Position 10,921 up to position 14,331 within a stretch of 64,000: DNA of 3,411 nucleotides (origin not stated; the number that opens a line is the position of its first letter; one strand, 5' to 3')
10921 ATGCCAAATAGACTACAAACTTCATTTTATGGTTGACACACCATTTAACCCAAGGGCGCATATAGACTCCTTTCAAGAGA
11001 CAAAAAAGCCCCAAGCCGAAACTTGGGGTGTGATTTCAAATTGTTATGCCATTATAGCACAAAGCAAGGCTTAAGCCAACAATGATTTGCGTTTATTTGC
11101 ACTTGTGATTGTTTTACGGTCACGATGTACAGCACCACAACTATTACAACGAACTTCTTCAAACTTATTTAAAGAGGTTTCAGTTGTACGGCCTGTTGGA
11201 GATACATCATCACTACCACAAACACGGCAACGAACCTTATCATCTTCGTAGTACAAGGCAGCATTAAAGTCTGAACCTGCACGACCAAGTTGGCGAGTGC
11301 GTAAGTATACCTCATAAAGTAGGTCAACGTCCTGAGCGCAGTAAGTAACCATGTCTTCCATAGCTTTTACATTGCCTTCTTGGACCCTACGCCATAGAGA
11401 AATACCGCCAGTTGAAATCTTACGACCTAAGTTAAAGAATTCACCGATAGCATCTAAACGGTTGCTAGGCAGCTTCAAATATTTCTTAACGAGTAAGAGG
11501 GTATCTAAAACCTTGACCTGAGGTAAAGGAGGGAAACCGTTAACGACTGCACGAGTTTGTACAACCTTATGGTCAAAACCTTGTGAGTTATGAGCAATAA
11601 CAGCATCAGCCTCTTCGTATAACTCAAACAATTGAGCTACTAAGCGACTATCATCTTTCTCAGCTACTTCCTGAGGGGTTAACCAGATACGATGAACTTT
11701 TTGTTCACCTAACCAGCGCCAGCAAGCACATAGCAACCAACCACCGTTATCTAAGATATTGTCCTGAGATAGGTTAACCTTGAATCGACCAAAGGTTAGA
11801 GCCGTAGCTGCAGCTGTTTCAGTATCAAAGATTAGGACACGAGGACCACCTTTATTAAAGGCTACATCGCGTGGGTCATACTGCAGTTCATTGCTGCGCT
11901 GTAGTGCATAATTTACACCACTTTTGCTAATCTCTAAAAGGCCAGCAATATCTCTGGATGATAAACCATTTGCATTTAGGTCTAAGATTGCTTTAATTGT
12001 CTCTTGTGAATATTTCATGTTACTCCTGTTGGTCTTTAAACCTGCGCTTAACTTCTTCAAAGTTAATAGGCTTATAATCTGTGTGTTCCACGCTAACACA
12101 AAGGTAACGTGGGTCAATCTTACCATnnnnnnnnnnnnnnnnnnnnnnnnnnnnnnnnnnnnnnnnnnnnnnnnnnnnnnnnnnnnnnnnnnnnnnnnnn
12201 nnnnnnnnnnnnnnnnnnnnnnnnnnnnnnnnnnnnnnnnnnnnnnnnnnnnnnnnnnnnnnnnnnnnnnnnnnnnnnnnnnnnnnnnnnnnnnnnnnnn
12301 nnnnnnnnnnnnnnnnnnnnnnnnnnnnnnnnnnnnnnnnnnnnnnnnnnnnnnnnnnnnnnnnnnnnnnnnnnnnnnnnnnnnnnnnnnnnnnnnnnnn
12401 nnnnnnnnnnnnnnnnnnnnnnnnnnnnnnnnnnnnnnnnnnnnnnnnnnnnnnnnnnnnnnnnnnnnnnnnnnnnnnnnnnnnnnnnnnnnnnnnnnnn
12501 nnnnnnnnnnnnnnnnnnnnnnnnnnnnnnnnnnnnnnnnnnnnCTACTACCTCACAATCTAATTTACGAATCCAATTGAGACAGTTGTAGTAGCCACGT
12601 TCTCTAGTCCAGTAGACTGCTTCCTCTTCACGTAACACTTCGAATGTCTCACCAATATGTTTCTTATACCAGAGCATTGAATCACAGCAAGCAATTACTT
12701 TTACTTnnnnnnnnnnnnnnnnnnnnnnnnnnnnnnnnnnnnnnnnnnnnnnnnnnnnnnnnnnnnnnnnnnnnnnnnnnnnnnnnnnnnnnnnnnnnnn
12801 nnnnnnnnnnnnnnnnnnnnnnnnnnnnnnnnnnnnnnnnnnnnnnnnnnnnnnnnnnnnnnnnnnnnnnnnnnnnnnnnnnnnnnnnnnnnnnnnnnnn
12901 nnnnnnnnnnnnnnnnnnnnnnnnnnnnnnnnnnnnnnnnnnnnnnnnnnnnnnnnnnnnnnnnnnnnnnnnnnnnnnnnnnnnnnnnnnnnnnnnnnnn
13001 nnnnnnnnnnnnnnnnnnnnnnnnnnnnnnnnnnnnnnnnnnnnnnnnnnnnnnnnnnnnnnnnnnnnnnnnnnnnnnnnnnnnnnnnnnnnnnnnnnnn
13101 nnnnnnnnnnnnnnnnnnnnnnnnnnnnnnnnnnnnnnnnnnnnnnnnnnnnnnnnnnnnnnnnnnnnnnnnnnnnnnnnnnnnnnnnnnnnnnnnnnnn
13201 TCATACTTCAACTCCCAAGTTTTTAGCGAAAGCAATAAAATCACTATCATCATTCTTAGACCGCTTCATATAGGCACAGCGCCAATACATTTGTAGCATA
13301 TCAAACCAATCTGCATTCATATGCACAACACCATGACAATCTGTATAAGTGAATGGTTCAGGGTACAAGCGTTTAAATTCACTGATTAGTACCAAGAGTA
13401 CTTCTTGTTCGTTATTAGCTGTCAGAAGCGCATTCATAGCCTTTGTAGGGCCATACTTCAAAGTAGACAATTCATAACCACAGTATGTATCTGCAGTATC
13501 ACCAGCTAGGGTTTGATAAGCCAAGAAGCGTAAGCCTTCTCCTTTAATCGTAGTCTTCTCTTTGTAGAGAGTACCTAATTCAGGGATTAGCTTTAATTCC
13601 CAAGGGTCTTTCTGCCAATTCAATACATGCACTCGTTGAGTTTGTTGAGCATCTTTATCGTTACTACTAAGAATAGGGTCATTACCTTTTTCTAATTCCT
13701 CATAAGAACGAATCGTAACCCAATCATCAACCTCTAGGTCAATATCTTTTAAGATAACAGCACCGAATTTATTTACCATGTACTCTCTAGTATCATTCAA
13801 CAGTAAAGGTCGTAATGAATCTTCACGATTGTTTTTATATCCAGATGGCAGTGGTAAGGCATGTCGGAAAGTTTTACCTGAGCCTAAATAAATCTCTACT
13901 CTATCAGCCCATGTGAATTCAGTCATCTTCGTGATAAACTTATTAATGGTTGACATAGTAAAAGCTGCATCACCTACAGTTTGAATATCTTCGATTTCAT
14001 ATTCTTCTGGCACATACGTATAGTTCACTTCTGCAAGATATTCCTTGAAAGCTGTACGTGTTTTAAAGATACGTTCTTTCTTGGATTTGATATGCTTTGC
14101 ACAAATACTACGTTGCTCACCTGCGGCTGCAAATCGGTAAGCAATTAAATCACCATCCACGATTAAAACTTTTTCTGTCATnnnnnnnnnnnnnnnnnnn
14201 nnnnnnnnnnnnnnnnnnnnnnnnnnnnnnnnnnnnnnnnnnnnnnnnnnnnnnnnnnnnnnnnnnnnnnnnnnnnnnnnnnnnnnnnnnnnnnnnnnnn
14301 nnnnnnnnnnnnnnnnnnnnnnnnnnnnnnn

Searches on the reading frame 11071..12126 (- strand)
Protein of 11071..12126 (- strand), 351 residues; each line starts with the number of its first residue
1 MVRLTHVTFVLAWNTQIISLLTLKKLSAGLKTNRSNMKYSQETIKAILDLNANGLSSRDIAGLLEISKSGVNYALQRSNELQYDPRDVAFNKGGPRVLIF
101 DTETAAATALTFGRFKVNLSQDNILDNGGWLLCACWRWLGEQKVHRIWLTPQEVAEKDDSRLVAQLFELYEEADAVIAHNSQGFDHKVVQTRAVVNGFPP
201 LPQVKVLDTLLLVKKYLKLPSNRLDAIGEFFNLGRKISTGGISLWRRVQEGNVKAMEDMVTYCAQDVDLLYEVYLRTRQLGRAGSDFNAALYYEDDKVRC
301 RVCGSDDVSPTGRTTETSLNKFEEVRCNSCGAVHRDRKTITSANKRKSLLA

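Call 37: search_protein_families(library=pfam, proteins=[window:11071-12126:-], max_evalue=0.01)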
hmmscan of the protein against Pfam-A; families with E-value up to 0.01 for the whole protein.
window:11071-12126:- (351 aa): 5 families
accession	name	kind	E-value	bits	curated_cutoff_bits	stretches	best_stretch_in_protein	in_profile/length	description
PF10108.15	DNA_pol_B_exo2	-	9.9e-09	35.6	24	2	213-280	112-176/213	Predicted 3'-5' exonuclease related to the exonuclease domain of PolB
PF13482.12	RNase_H_2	-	1.1e-05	25.9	22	1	154-274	38-161/165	RNase_H superfamily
PF00929.31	RNase_T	-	0.0013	19.7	24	1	150-229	60-141/164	Exonuclease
PF08281.18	Sigma70_r4_2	-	0.0021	18.1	25.7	1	52-77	24-49/54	Sigma-70, region 4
PF03604.18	Zn_ribbon_RPAB4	-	0.0028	17.7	24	0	316-331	9-24/32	DNA directed RNA polymerase, 7 kDa subunit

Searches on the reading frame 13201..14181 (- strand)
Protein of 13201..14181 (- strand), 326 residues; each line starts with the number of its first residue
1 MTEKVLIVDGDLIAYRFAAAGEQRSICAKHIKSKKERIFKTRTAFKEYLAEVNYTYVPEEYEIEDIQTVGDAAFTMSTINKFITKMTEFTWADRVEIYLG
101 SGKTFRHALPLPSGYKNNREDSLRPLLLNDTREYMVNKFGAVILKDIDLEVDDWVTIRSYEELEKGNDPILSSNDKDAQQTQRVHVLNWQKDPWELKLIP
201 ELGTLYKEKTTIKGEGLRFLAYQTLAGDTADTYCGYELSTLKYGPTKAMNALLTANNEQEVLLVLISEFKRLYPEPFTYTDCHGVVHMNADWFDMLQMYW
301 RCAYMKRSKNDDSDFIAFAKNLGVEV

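Call 37: search_protein_families(library=pfam, proteins=[window:13201-14181:-], max_evalue=0.01)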
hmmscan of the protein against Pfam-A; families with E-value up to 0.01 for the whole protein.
window:13201-14181:- (326 aa): 1 family
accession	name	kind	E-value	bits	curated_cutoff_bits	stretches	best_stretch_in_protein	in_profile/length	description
PF02739.22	5_3_exonuc_N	-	7.7e-05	22.9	34.3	1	80-188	37-146/164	5'-3' exonuclease, N-terminal resolvase-like domain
